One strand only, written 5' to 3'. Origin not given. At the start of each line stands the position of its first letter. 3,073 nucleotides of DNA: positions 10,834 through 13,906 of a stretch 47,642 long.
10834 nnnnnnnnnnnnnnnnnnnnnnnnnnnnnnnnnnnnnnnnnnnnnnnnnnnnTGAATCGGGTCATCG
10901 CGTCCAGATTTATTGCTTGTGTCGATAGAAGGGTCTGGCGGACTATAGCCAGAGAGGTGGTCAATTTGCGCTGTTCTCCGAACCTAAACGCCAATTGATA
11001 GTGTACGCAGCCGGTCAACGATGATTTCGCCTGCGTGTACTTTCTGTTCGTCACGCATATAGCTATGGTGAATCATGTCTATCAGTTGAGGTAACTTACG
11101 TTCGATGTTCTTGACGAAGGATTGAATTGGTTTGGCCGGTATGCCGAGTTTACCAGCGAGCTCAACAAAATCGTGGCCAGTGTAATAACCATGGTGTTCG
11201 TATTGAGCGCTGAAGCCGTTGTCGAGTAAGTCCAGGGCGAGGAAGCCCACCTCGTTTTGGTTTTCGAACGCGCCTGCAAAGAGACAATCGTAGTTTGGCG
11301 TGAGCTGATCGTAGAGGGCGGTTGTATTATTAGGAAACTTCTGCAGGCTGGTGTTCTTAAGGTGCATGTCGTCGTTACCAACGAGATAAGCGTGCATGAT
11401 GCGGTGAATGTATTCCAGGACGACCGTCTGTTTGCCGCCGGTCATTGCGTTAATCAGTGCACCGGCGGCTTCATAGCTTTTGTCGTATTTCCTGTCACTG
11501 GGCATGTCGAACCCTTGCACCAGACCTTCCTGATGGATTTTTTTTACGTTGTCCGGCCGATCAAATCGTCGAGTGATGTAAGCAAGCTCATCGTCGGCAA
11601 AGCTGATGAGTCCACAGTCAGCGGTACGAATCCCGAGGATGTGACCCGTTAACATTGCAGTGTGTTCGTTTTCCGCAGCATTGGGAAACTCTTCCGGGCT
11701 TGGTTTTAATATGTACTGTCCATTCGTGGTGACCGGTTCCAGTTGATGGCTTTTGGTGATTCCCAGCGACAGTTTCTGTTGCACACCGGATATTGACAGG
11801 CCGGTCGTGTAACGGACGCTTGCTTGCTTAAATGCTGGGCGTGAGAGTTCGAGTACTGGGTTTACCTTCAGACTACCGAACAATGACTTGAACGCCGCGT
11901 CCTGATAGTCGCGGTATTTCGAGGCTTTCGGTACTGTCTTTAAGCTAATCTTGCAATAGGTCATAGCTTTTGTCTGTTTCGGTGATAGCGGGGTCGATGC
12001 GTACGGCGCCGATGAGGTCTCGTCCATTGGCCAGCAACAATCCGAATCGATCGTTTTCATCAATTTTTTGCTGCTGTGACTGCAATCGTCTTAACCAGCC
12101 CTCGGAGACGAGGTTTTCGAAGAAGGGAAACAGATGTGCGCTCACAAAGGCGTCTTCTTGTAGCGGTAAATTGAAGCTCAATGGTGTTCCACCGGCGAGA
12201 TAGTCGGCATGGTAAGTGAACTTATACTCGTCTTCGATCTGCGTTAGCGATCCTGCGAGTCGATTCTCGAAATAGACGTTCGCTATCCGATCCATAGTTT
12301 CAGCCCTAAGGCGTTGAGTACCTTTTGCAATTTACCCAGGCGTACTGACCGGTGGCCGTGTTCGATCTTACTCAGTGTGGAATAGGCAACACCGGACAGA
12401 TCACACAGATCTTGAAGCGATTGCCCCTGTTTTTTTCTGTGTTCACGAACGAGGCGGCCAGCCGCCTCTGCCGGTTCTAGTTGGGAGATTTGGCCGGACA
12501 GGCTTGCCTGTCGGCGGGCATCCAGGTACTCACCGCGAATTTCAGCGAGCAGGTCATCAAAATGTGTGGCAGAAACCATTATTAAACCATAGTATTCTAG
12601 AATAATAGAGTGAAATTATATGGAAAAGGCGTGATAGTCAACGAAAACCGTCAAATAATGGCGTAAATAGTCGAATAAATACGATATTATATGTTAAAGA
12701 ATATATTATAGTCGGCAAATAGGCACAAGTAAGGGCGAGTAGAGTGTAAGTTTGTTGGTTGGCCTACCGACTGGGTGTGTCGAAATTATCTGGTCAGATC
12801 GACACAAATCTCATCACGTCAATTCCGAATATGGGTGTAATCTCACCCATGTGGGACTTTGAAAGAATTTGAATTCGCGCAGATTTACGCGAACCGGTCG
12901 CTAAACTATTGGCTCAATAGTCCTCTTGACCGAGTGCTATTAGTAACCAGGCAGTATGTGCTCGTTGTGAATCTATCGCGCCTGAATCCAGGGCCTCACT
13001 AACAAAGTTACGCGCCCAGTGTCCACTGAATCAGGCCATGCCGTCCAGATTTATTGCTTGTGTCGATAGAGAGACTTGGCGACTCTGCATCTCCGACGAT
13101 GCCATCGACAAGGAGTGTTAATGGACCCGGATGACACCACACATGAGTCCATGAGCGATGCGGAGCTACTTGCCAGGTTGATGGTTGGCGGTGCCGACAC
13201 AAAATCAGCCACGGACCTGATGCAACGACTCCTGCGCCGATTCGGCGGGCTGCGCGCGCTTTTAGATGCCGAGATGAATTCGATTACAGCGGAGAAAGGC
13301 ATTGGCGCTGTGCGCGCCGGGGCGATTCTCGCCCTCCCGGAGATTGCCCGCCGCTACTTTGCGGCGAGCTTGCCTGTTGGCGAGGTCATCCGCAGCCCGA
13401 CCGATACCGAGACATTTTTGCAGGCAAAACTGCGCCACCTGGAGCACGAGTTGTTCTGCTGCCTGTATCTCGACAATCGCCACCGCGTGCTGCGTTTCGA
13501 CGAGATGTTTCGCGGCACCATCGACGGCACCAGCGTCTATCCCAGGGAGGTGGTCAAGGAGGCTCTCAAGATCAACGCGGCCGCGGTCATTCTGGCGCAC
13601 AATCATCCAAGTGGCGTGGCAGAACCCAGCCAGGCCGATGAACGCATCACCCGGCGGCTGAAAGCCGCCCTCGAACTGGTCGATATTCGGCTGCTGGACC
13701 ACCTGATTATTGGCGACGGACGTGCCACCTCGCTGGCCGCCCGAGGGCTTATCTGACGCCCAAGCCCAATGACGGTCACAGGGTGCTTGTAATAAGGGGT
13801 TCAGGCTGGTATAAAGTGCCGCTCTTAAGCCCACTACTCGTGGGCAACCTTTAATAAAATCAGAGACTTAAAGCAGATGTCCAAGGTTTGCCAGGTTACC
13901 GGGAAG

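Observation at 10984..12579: Tripartite HipB-HipS-HipT (split HipA kinase) toxin-antitoxin module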

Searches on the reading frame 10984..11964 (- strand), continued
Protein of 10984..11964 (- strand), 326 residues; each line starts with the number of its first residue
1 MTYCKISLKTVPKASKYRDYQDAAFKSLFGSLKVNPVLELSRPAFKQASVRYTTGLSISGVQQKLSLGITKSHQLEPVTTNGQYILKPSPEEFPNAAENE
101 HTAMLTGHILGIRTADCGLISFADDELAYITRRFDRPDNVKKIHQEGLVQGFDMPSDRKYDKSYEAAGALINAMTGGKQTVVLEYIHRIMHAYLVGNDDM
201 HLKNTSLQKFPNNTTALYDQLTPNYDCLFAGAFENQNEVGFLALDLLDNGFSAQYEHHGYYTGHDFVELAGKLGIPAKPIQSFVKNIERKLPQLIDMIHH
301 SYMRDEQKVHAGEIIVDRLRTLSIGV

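Call 48: fold_search(model_id=the predicted structure, library=pdb)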
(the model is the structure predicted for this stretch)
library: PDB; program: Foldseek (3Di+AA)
matches with E <= 10: 475; with E <= 0.001: 44
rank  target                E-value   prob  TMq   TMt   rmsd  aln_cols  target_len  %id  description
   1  7ab5_F                1.3e-23  1.00  0.84  0.82   4.2       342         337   29  Crystal structure of the Escherichia coli toxin-antitoxin system HipBST (HipT D233Q) (released 2022-01-12)
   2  7vkc                  3.7e-23  1.00  0.85  0.87   2.8       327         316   26  Crystal structure of a bacterial Ser/Thr kinase (released 2022-06-29)
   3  7ab5_C                3.7e-23  1.00  0.85  0.82   4.1       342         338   28  Crystal structure of the Escherichia coli toxin-antitoxin system HipBST (HipT D233Q) (released 2022-01-12)
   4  7ab4_F                3.7e-23  1.00  0.85  0.81   4.2       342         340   28  Crystal structure of the Escherichia coli toxin-antitoxin system HipBST (HipT S59A) (released 2022-01-12)
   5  7wcf                  4.6e-23  1.00  0.85  0.87   2.6       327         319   26  Crystal structure of the kinase with AMP-PNP (released 2022-06-29)
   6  7ab3_C                6.2e-23  1.00  0.85  0.82   4.2       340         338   29  Crystal structure of the Escherichia coli toxin-antitoxin system HipBST (HipT S57A) (released 2022-01-12)
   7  7ab4_C                8.7e-23  1.00  0.86  0.83   4.0       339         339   28  Crystal structure of the Escherichia coli toxin-antitoxin system HipBST (HipT S59A) (released 2022-01-12)
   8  7ab3_F                1.4e-22  1.00  0.85  0.82   4.2       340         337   29  Crystal structure of the Escherichia coli toxin-antitoxin system HipBST (HipT S57A) (released 2022-01-12)
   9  7vkb_A                6.2e-20  1.00  0.72  0.89   3.0       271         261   28  Crystal structure of the a bacterial kinase complex (released 2022-06-29)
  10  8ezs_B                7.3e-20  1.00  0.72  0.87   2.5       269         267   28  Crystal structure of the HipS(Lp)-HipT(Lp) complex from Legionella pneumophila, Sel-met protein (released 2023-09-27)
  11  8ezr_B                8.7e-20  1.00  0.72  0.86   3.0       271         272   28  Crystal structure of the HipS(Lp)-HipT(Lp) complex from Legionella pneumophila, native protein (released 2023-09-27)
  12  3tpv                  2.4e-13  1.00  0.69  0.55   9.9       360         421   19  Structure of pHipA bound to ADP (released 2012-10-03)
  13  4pu5                  5.1e-13  1.00  0.69  0.53   4.4       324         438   21  Shewanella oneidensis Toxin Antitoxin System Toxin Protein HipA Bound with AMPPNP and Mg (released 2014-08-06)
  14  4pu4_B                5.7e-13  1.00  0.64  0.51   5.1       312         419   21  Shewanella oneidensis MR-1 Toxin Antitoxin System HipA, HipB and its operator DNA complex (space group P21) (released 2014-08-06)
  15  3tpe                  7.1e-13  1.00  0.71  0.56   5.2       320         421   19  The phipa p3121 structure (released 2012-10-03)
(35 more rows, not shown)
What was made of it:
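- The Foldseek top 11 are all HipT chains (TM 0.72-0.89, 0.81-0.87 for full-length chains); HipA follows at about 0.5-0.7 (call 48).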

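Call 55: search_dna_similar(query=window:10984-11964:-, collection=plasmids, mode=protein, max_rows=12, max_evalue=1e-20)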
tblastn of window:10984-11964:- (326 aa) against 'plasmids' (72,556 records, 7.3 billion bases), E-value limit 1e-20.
Records with a match: 8; places in all: 9; records where one place covers at least 80% of the query: 8.
Best place of each record, by identity: <60% 8.
By first word of the organism name: Arcobacter 1; Aliivibrio 1; Runella 1; Bacteroides 1; Persicobacter 1; Parabacteroides 1; Chondrinema 1; Phocaeicola 1.
By predicted mobility (MOB-suite, as given by PLSDB): non-mobilizable 7; conjugative 1.
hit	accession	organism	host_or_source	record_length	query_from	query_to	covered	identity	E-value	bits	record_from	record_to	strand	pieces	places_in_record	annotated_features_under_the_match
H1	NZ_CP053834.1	Arcobacter cloacae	cell culture,Sewage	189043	19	324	94%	35.4%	1e-42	164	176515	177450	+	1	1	HipA domain-containing protein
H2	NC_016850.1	Aliivibrio fischeri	Cleidopus gloriamaris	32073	4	324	98%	31.0%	4e-33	136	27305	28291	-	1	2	HipA domain-containing protein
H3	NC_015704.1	Runella slithyformis DSM 19594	fresh water lake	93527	12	324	96%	31.5%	2e-31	131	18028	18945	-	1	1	HipA domain-containing protein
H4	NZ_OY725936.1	Bacteroides finegoldii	-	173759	2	323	99%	29.8%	5e-29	124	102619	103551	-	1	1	HipA domain-containing protein | HipA N-terminal domain-containing protein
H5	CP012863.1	Persicobacter sp. JZB09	cell culture,soil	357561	1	324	99%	29.0%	6e-22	103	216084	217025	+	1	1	record has no annotation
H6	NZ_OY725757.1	Parabacteroides distasonis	-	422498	18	323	94%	30.3%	8e-29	124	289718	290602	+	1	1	HipA domain-containing protein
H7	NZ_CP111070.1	Chondrinema litorale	Seaweed,red alga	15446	1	308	94%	29.2%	3e-21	101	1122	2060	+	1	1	HipA domain-containing protein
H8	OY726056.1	Phocaeicola massiliensis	-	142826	19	308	89%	29.6%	8e-23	106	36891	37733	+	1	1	record has no annotation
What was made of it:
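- Tried and rejected: Only 8 distant plasmid hits, all at or below 35% identity (call 55).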

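Call 56: search_dna_similar(query=window:10984-11964:-, collection=phages, mode=protein, max_rows=8, max_evalue=1e-10)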
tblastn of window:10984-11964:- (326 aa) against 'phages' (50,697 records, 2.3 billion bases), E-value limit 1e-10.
No match.
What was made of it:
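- No HipT relative was found in 50,697 phage records (call 56).
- Tried and rejected: Phage origin: no HipT relative in 50,697 phage records (call 56).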

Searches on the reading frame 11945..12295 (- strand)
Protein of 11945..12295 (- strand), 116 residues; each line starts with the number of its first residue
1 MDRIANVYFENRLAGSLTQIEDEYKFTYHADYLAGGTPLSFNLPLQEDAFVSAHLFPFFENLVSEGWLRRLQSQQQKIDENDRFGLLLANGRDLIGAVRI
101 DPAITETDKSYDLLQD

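Call 3: search_protein_families(library=pfam, proteins=[window:11945-12295:-], max_evalue=0.01)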
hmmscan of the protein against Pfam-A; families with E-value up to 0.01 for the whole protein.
window:11945-12295:- (116 aa): 1 family
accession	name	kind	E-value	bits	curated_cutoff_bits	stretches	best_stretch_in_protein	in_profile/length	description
PF13657.11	Couple_hipA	-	6.4e-26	91.2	22.5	1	6-100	2-98/99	HipA N-terminal domain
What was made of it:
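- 11945..12295 (-): hipS: 116-aa stand-alone HipA N-subdomain-1, the predicted antitoxin. It overlaps hipB by 13 nt and hipT by 20 nt. The last 8 residues exist only in this window, because a 9-nt deletion removed the ancestral stop codon. Pfam Couple_hipA 6.4e-26 (call 3).
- On HipBST tripartite toxin-antitoxin system: Couple_hipA 6.4e-26 (call 3).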

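Call 4: search_protein_families(library=ncbifam, proteins=[window:11945-12295:-], max_evalue=0.01)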
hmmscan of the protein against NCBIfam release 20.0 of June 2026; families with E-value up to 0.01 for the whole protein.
window:11945-12295:- (116 aa): 1 family
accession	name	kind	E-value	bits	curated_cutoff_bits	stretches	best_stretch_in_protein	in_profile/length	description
TIGR03071.1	couple_hipA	domain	3.8e-25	87.9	27.8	1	5-100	2-100/101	HipA N-terminal domain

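Call 7: search_solved_structures(query=window:11945-12295:-, max_evalue=0.01, show_alignments=3)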
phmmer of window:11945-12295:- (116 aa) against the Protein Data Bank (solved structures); distinct sequences matched with E-value up to 0.01: 12.
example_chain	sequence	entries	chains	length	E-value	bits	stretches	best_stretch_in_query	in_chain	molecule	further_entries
7czo_A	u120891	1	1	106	1.5e-18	70.1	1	5-101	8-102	Uncharacterized protein HI_0666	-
7ab3_B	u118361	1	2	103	8e-18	67.8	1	3-102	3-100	Couple_hipA domain-containing protein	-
7ab4_B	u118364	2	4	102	1.2e-17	67.2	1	6-102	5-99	Couple_hipA domain-containing protein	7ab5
7vkb_B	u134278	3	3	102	1.5e-13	54.1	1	13-101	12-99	HipA (Persistence to inhibition of murein or DNA biosynthesis) | HipS(Lp)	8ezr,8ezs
3fbr_A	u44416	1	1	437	4e-07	33.3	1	8-103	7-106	Serine/threonine-protein kinase toxin HipA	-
3tpb_A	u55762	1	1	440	4.1e-07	33.3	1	8-103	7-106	Serine/threonine-protein kinase HipA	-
3tpd_A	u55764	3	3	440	4.1e-07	33.3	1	8-103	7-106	Serine/threonine-protein kinase HipA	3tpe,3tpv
3hzi_A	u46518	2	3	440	4.1e-07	33.3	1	8-103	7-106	Protein hipA | Serine/threonine-protein kinase HipA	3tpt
3dnt_A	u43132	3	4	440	4.1e-07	33.3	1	8-103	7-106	Protein hipA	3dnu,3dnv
2wiu_A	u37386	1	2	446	4.2e-07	33.3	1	8-103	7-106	PROTEIN HIPA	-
4yg7_D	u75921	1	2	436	4.4e-07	33.2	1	8-103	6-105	Serine/threonine-protein kinase HipA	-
5k98_A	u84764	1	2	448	4.4e-07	33.2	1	8-103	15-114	Serine/threonine-protein kinase HipA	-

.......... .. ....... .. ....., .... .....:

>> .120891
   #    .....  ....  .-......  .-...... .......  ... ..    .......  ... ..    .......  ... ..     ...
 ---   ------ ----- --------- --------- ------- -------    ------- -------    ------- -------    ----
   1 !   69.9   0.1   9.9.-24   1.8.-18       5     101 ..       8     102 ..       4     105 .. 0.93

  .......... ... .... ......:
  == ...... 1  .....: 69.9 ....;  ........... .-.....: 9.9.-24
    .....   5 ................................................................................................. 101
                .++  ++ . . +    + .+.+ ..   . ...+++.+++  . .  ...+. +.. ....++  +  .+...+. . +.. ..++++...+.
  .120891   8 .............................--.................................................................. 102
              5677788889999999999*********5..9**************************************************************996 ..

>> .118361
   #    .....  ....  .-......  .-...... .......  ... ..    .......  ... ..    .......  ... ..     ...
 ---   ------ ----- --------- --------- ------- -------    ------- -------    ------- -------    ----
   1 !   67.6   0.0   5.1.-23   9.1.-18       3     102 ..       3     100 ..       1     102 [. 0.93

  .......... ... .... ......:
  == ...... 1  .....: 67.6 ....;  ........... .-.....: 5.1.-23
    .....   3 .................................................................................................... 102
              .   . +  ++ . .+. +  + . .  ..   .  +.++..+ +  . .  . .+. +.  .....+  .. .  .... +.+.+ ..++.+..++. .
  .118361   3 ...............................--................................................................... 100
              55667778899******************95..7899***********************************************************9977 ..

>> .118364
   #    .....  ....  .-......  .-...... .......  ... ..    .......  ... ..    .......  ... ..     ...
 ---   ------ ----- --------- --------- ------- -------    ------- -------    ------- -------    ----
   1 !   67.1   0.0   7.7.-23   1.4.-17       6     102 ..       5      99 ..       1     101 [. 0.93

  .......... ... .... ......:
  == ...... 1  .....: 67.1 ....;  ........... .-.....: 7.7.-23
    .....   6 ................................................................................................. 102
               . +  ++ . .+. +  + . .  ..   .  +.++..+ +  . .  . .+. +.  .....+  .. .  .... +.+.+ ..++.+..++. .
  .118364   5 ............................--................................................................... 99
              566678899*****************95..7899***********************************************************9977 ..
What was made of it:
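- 11945..12295 (-): PDB HI_0666 1.5e-18 and O127 HipS 8e-18 (call 7).
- On HipBST tripartite toxin-antitoxin system: HI_0666 and O127 HipS match at 1e-18 (call 7).
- HipS matches HipS structures at 1e-18 (call 7).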

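Call 40: search_protein_families(library=padloc, proteins=[window:11945-12295:-], max_evalue=0.001)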
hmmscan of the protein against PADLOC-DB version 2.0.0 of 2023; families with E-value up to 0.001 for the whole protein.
window:11945-12295:- (116 aa): 1 family
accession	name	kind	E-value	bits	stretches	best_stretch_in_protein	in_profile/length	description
PDLC04347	PDC-M03B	-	0.00025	18.7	1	14-62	22-71/245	-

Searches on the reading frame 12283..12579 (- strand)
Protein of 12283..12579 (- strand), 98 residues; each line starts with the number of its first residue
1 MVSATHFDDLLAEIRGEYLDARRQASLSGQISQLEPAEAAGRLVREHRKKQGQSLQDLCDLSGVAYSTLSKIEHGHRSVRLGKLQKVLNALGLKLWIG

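Call 3: search_protein_families(library=pfam, proteins=[window:12283-12579:-], max_evalue=0.01)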
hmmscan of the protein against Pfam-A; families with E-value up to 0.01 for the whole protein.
window:12283-12579:- (98 aa): 3 families
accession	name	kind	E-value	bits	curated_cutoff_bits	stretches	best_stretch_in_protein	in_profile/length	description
PF01381.28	HTH_3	-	8.7e-11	42.1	23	1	44-94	1-51/55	Helix-turn-helix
PF13560.12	HTH_31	-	1.7e-07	31.9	27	1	41-93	3-56/64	Helix-turn-helix domain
PF13443.12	HTH_26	-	2e-05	25.2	22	1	49-94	7-53/63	Cro/C1-type HTH DNA-binding domain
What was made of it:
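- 12283..12579 (-): hipB: 98-aa XRE-family HTH protein with a ~40-residue N-terminal extension. Predicted transcriptional autoregulator of the operon. Pfam HTH_3 8.7e-11 on residues 44-94 (call 3).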

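Call 4: search_protein_families(library=ncbifam, proteins=[window:12283-12579:-], max_evalue=0.01)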
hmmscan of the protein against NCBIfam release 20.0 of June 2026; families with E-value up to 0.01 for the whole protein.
window:12283-12579:- (98 aa): 7 families
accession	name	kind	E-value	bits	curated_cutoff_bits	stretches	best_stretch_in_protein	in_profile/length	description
TIGR03070.1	couple_hipB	subfamily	1.7e-13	50.3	71.65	1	41-95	4-58/58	type II toxin-antitoxin system Y4mF family antitoxin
NF007408.0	PRK09943.1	equivalog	2.3e-07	30.5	211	1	39-95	7-63/185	HTH-type transcriptional regulator PuuR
NF046032.1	TransRegSlrRBacil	equivalog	7.1e-07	29.4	250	1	41-94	3-57/149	HTH-type transcriptional regulator SlrR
NF047948.1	male_kill_WMK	equivalog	5.9e-05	22.7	300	1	41-94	7-60/300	WO male-killing family protein Wmk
NF006015.0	PRK08154.1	subfamily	6.6e-05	22.2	204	1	37-95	28-86/314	anaerobic benzoate catabolism transcriptional regulator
NF041677.1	trans_regClgR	equivalog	0.00031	20.8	170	1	38-93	7-62/113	transcriptional regulator ClgR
NF003162.0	PRK04140.1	equivalog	0.0023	17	263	1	41-82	128-169/317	transcriptional regulator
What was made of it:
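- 12283..12579 (-): NCBIfam couple_hipB 1.7e-13, but below its curated cut-off (call 4).
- On HipBST tripartite toxin-antitoxin system: It scores below the NCBIfam couple_hipB cut-off (call 4).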

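Call 8: search_solved_structures(query=window:12283-12579:-, max_evalue=0.01, show_alignments=3)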
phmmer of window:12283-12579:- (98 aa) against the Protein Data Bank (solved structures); distinct sequences matched with E-value up to 0.01: 9.
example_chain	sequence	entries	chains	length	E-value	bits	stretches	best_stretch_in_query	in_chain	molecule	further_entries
8ezt_A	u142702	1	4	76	1.4e-06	32.1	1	39-95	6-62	HipB(Lp)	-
2b5a_A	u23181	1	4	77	3.2e-05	27.8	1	31-93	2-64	C.BclI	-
8tac_A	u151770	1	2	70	5.5e-05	27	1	33-93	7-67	DBP48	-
3qq6_A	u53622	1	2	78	0.0013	22.7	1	40-87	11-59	HTH-type transcriptional regulator sinR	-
5tn0_A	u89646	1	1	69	0.0013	22.6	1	41-87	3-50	HTH-type transcriptional regulator SinR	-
1b0n_A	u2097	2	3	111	0.0029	21.5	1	41-87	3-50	PROTEIN (SINR PROTEIN) | HTH-TYPE TRANSCRIPTIONAL REGULATOR SINR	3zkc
3f51_A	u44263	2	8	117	0.003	21.5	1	37-94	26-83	Clp gene regulator (ClgR)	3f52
7ab4_A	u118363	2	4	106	0.006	20.5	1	31-98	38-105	Predicted transcriptional regulator, XRE family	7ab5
7ab3_A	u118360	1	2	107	0.0061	20.5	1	32-98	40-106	Predicted transcriptional regulator, XRE family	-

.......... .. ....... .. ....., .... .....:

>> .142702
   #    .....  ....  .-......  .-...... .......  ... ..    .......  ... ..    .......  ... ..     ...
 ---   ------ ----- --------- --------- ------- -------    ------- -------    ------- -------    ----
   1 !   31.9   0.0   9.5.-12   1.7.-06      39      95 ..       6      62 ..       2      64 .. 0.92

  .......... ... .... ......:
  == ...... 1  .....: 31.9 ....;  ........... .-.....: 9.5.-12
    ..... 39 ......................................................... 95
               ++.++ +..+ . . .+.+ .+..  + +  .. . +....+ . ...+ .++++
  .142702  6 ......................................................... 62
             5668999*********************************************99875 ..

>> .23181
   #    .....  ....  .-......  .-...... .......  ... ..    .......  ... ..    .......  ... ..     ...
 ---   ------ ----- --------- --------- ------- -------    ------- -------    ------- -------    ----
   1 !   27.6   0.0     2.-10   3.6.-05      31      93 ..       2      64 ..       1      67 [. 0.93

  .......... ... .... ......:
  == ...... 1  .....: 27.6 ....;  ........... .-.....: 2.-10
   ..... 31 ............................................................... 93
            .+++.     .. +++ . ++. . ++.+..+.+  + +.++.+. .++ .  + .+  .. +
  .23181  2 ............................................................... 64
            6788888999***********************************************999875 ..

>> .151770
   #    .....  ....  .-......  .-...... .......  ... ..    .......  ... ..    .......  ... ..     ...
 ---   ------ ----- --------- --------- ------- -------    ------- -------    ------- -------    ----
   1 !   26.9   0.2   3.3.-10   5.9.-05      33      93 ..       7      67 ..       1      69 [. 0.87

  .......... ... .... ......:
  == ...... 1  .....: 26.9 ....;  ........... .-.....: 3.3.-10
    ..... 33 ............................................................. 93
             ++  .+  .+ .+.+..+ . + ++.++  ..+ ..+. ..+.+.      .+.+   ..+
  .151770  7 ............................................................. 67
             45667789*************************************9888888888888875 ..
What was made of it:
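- On HipBST tripartite toxin-antitoxin system: HipB(Lp) 1.4e-6 and O127 HipB 6e-3 (call 8).
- HipB matches HipB(Lp) and HipB(O127) (call 8). It falls below the NCBIfam couple_hipB cut-off (call 4) and reaches only 6e-3 to O127 HipB (call 8).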

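Call 40: search_protein_families(library=padloc, proteins=[window:12283-12579:-], max_evalue=0.001)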
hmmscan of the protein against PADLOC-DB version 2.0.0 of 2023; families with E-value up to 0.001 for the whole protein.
window:12283-12579:- (98 aa): 5 families
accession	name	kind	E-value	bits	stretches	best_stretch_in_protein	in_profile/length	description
PDLC02926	HTH_VI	-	2.8e-08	31.9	1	41-95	3-57/92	-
PDLC03665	Control_protein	-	3.5e-05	22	1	43-94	12-64/77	control protein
PDLC03664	Control_protein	-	0.00018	19.9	1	41-92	15-66/74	control protein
PDLC04142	capH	-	0.0002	20.4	1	39-92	6-59/103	capH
PDLC03953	RmrA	-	0.00058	17.2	1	41-93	7-59/373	-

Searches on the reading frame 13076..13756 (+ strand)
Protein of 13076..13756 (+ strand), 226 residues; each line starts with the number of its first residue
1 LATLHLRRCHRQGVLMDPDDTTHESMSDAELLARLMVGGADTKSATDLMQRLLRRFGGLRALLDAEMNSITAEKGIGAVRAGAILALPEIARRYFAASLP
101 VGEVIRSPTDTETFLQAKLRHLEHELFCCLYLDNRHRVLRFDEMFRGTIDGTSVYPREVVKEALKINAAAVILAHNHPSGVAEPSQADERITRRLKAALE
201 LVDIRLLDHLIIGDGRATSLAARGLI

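Call 52: search_protein_families(library=pfam, proteins=[window:13076-13756:+], max_evalue=0.001)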
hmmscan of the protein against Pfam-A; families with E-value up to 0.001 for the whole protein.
window:13076-13756:+ (226 aa): 2 families
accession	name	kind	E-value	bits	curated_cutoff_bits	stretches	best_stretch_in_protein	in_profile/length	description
PF04002.20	RadC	-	2.7e-46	156.8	22.1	1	105-224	1-120/121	RadC-like JAB domain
PF20582.4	UPF0758_N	-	4e-11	43.3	27.1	1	23-81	19-76/77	UPF0758 N-terminal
